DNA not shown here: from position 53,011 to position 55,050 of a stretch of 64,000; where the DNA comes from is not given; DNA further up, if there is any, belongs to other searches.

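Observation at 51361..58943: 2133-aa PGF-CTERM surface protein with an internal ~4-TM-helix block, adjacent to a bactofilin-repeat membrane protein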

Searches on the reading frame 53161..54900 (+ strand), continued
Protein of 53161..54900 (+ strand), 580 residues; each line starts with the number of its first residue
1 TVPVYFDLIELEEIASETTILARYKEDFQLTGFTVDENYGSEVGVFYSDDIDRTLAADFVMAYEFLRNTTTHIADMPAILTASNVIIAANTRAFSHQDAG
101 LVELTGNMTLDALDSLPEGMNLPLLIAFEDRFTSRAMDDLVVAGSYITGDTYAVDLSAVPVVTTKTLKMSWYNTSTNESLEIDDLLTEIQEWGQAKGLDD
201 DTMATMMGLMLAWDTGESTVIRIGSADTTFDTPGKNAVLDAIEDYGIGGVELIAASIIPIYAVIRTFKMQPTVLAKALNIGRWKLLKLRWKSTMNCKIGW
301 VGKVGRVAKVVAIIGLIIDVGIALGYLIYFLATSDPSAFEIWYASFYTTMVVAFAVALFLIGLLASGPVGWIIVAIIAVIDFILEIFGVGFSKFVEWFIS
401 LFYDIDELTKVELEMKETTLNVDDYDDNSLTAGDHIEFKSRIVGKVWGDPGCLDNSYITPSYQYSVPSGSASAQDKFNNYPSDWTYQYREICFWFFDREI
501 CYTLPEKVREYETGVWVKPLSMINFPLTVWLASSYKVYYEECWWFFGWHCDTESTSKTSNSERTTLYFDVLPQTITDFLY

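Call 71: fold_search(model_id=the predicted structure, library=pdb)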
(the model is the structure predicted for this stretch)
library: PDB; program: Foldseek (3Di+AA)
matches with E <= 10: 701; with E <= 0.001: 7
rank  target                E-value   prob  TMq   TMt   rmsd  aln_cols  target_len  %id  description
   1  9rt2_N1               2.0e-04  0.92  0.10  0.18  23.2       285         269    7  NetF - ANTXR2 structure (C4) (released 2026-02-18)
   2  4p1y_A                4.4e-04  0.99  0.13  0.24  17.6       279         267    9  Crystal structure of staphylococcal gamma-hemolysin prepore (released 2014-10-01)
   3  4p1y_G                4.7e-04  0.99  0.13  0.24  17.6       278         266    9  Crystal structure of staphylococcal gamma-hemolysin prepore (released 2014-10-01)
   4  4p1y_C                4.9e-04  0.91  0.10  0.19  19.1       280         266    8  Crystal structure of staphylococcal gamma-hemolysin prepore (released 2014-10-01)
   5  4p1y_E                5.5e-04  0.99  0.13  0.24  17.6       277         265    9  Crystal structure of staphylococcal gamma-hemolysin prepore (released 2014-10-01)
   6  7t4e_A                6.9e-04  0.69  0.10  0.16  23.3       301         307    9  Prepore structure of pore-forming toxin Epx1 (released 2022-03-16)
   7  6u4p_A                7.7e-04  0.77  0.11  0.18  23.9       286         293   10  Structure-based discovery of a novel small-molecule inhibitor of methicillin-resistant S. aureus (released 2020-03-25)
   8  9rsu_A                1.0e-03  0.66  0.10  0.17  24.5       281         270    7  NetF pore structure (released 2026-02-18)
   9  7q9y_A                1.1e-03  0.28  0.07  0.10  26.5       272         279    8  Cryo-EM structure of the octameric pore of Clostridium perfringens beta-toxin. (released 2022-10-19)
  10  4p1x_C                1.7e-03  0.96  0.14  0.25  17.0       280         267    8  Crystal structure of staphylococcal LUK prepore (released 2014-10-01)
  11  4p1x_A                1.8e-03  0.94  0.13  0.24  17.4       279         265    9  Crystal structure of staphylococcal LUK prepore (released 2014-10-01)
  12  7o1q_A                1.9e-03  0.96  0.13  0.22  20.6       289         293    6  Amyloid beta oligomer displayed on the alpha hemolysin scaffold (released 2021-04-14)
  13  8rj8_E                1.9e-03  0.57  0.10  0.16  23.5       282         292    7  CytK nanopore mutant (released 2025-01-01)
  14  7t4d_A                2.1e-03  0.66  0.10  0.16  23.1       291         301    9  Pore structure of pore-forming toxin Epx4 (released 2022-03-16)
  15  4p1x_G                2.2e-03  0.95  0.14  0.25  16.9       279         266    9  Crystal structure of staphylococcal LUK prepore (released 2014-10-01)
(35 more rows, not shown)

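Call 72: list_cluster_members(proteins=[P0006, P0010, P0013, P0015, P0017, P0019, P0021, P0026, P0037, P0046])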
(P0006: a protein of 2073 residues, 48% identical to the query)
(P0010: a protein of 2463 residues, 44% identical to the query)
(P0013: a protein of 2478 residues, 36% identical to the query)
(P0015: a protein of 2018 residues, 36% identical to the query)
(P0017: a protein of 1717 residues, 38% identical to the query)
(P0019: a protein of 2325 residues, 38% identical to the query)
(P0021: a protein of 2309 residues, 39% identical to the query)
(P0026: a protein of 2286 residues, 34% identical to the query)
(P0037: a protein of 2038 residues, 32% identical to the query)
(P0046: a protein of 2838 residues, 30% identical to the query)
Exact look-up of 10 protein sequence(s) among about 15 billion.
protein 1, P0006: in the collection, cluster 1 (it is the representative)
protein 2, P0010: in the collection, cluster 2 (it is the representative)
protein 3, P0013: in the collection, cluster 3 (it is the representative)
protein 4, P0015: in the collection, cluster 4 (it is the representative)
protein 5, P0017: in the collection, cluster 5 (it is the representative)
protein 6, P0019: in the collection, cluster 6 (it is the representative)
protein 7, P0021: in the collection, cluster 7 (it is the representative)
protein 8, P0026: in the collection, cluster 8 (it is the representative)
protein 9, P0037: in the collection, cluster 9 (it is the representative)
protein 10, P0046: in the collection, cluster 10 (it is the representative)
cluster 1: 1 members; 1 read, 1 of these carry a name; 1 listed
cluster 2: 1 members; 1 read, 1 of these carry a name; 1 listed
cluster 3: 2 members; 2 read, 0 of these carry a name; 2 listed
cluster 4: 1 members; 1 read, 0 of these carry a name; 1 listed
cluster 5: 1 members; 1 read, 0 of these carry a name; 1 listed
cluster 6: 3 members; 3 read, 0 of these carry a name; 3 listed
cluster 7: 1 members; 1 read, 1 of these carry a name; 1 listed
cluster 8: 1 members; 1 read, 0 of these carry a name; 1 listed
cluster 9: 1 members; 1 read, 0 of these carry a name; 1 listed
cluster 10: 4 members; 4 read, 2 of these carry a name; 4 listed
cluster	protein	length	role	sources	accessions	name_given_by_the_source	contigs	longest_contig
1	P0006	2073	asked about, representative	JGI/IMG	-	hypothetical protein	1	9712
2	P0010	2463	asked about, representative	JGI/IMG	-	hypothetical protein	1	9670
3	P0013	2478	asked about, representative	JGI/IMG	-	-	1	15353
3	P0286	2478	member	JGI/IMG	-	-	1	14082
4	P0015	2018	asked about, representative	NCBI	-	-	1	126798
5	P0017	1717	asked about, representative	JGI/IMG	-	-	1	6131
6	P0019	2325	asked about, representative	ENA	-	-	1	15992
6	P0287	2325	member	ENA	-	-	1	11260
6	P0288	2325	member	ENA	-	-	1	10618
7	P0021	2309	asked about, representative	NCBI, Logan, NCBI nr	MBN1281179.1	MAG: RICIN domain-containing protein [Candidatus Thermoplasmatota archaeon] | RICIN domain-containing protein [Candidatus Thermoplasmatota archaeon]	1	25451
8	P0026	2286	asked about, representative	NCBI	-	-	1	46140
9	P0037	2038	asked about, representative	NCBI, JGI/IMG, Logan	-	-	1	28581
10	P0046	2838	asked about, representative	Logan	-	-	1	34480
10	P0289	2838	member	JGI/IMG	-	DNA-binding beta-propeller fold protein YncE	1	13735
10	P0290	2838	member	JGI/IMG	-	DNA-binding beta-propeller fold protein YncE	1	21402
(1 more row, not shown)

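Call 81: find_encoding_contigs(protein=P0008, flank=8000, max_places=2)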
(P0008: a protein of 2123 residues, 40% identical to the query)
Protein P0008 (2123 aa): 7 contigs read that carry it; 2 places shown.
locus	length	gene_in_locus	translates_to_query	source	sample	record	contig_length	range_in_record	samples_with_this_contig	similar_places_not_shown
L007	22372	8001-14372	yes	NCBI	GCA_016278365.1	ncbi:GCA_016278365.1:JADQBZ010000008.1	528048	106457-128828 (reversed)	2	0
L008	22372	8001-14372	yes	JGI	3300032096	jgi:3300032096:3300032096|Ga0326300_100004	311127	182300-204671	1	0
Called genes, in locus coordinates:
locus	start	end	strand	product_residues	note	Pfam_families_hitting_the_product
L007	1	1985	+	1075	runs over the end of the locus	PF25596:CPSase_L_D1, PF02786:CPSase_L_D2, PF07478:Dala_Dala_lig_C, PF02787:CPSase_L_D3, PF25596:CPSase_L_D1, PF02786:CPSase_L_D2, PF02222:ATP-grasp, PF02142:MGS, +6 more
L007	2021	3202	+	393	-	PF00764:Arginosuc_synth, PF20979:Arginosuc_syn_C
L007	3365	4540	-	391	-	PF00083:Sugar_tr, PF07690:MFS_1, PF05977:MFS_3 (faint), PF13347:MFS_2 (weak)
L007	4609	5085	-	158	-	PF22381:Staph_reg_Sar_Rot, PF01047:MarR, PF12802:MarR_2, PF13463:HTH_27 (weak), PF13730:HTH_36 (faint)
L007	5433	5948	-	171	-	PF01872:RibD_C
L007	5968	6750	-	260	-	-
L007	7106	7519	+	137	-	PF18204:PGF-CTERM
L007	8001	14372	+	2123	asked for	PF18884:TSP3_bac (weak), PF00652:Ricin_B_lectin, PF14200:RicinB_lectin_2, PF06229:FRG1, PF18884:TSP3_bac (weak)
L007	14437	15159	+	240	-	-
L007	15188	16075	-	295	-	PF00924:MS_channel_2nd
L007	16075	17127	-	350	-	-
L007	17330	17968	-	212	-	PF09335:VTT_dom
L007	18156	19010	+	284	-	PF08350:FilR1_middle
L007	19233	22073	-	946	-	PF17900:Peptidase_M1_N, PF01433:Peptidase_M1, PF11940:DUF3458, PF17432:DUF3458_C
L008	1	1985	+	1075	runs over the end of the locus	PF25596:CPSase_L_D1, PF02786:CPSase_L_D2, PF07478:Dala_Dala_lig_C, PF02787:CPSase_L_D3, PF25596:CPSase_L_D1, PF02786:CPSase_L_D2, PF02222:ATP-grasp, PF02142:MGS, +6 more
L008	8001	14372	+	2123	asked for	PF18884:TSP3_bac (weak), PF00652:Ricin_B_lectin, PF14200:RicinB_lectin_2, PF06229:FRG1, PF18884:TSP3_bac (weak)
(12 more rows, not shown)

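Call 82: find_encoding_contigs(protein=P0023, flank=8000, max_places=1)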
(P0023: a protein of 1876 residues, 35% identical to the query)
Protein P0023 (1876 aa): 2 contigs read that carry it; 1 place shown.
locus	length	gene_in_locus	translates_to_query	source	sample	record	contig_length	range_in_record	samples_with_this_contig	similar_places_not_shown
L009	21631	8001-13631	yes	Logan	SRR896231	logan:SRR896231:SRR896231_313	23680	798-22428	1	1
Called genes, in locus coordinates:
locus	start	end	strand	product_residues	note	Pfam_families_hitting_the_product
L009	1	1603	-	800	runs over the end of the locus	?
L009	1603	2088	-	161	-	PF01257:2Fe-2S_thioredx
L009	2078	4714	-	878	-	PF13510:Fer2_4, PF10588:NADH-G_4Fe-4S_3, PF22117:Fer4_Nqo3 (weak), PF12838:Fer4_7 (weak), PF00037:Fer4 (weak), PF04879:Molybdop_Fe4S4, PF00384:Molybdopterin, PF01568:Molydop_binding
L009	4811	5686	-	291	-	PF02219:MTHFR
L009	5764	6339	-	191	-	PF12728:HTH_17, PF00376:MerR (weak), PF00072:Response_reg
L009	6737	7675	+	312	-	PF00989:PAS, PF08448:PAS_4, PF13426:PAS_9, PF08447:PAS_3 (faint), PF00990:GGDEF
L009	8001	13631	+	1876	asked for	PF18884:TSP3_bac (faint), PF17892:Cadherin_5 (weak), PF17963:Big_9, PF17803:Cadherin_4, PF17892:Cadherin_5, PF17963:Big_9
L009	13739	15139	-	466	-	-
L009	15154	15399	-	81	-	PF00364:Biotin_lipoyl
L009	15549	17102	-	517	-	PF01039:Carboxyl_trans, PF03255:ACCA (weak)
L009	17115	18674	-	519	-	PF01039:Carboxyl_trans, PF03255:ACCA (weak)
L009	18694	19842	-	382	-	PF02771:Acyl-CoA_dh_N, PF02770:Acyl-CoA_dh_M, PF00441:Acyl-CoA_dh_1, PF08028:Acyl-CoA_dh_2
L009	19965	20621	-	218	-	PF00440:TetR_N, PF08359:TetR_C_4, PF16295:TetR_C_10 (weak), PF17932:TetR_C_24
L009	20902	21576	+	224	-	PF00753:Lactamase_B, PF23023:Anti-Pycsar_Apyc1 (weak)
